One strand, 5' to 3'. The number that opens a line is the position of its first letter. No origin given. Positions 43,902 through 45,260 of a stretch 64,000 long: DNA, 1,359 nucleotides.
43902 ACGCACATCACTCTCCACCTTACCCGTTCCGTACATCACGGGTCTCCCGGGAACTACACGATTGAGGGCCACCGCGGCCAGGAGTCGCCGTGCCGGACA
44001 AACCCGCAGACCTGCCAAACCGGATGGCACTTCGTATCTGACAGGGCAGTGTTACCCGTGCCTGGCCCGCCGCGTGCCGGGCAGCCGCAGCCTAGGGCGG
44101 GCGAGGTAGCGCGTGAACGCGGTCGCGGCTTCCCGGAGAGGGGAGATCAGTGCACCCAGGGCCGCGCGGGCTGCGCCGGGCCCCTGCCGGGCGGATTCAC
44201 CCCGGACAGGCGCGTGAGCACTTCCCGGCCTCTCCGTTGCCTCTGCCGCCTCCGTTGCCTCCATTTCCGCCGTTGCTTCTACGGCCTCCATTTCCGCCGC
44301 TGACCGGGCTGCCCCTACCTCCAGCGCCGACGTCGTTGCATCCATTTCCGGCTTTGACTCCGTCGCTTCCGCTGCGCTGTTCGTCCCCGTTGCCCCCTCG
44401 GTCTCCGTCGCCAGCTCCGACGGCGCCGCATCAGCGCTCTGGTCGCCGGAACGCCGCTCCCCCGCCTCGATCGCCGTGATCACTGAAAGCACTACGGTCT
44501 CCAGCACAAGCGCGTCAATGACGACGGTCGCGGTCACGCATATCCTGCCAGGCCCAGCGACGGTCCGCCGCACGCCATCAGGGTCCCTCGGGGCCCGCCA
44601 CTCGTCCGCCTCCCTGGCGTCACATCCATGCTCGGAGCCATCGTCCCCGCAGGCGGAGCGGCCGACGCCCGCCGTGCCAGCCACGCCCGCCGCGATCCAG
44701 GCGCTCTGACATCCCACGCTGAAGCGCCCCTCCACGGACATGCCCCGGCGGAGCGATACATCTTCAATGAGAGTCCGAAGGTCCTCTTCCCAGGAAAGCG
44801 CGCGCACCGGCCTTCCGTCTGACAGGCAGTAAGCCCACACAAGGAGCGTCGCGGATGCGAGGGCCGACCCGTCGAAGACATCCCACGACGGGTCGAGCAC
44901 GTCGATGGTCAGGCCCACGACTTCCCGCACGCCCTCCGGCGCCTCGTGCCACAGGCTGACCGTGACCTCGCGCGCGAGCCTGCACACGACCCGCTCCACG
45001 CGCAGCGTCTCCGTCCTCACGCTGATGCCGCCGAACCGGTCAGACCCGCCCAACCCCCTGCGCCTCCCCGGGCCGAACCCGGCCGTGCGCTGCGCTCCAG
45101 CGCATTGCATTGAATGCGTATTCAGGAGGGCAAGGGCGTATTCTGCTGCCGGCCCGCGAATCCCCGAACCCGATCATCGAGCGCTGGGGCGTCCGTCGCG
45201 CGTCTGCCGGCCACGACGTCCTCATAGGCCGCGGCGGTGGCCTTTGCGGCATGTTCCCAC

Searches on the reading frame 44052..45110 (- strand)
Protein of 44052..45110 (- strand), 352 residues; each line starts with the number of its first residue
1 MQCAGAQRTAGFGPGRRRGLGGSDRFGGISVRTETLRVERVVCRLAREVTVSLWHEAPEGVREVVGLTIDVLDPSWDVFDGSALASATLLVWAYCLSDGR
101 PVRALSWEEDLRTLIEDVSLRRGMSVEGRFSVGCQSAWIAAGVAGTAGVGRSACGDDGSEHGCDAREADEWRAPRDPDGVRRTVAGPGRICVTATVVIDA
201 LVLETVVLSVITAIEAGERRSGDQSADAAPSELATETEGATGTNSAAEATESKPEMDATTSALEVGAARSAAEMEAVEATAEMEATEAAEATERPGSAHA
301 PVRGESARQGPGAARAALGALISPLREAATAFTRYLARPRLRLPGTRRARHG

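Call 4: search_protein_families(library=pfam, proteins=[window:44052-45110:-], max_evalue=0.01)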
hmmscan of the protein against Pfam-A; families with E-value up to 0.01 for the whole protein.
window:44052-45110:- (352 aa): 0 families

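Call 6: search_protein_families(library=ncbifam, proteins=[window:44052-45110:-], max_evalue=0.001)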
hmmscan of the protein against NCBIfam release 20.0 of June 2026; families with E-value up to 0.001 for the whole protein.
window:44052-45110:- (352 aa): 0 families

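Call 60: search_protein_families(library=ncbifam, proteins=[window:44052-45110:-], max_evalue=1)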
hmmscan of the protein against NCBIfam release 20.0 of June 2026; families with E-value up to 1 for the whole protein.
window:44052-45110:- (352 aa): 0 families

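Call 61: search_protein_families(library=pfam, proteins=[window:44052-45110:-], max_evalue=1)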
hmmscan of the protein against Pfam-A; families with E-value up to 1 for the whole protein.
window:44052-45110:- (352 aa): 0 families

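Call 97: predict_structure(protein=window:44055-45020:-)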
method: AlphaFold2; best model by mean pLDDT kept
length: 322 residues; sequences in the alignment: 1
mean_pLDDT: 40.2   pTM: 0.21
mean pLDDT of the five models: 40.2, 39.1, 38.1, 37.9, 32.6
residues with pLDDT >= 90: 0; 70-90: 20; 50-70: 24; < 50: 278
segments of 3 or more residues with pLDDT < 50: 1-28, 30-147, 149-181, 189-223, 262-292, 294-296, 298-303, 305-322
pLDDT, mean of each block of 10 residues (from residue 1): 35 43 42 33 31 40 35 33 37 28 29 26 33 34 37 32 29 42 47 42 39 40 49 70 75 69 37 32 42 46 42 34 36
secondary structure, 60 per line:
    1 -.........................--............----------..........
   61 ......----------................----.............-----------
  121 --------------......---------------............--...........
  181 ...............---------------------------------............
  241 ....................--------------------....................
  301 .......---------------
elements in order: H2-26 H29-40 H51-66 H77-92 E97-109 H135-140 E156-167 H170-195 H229-260 H281-307
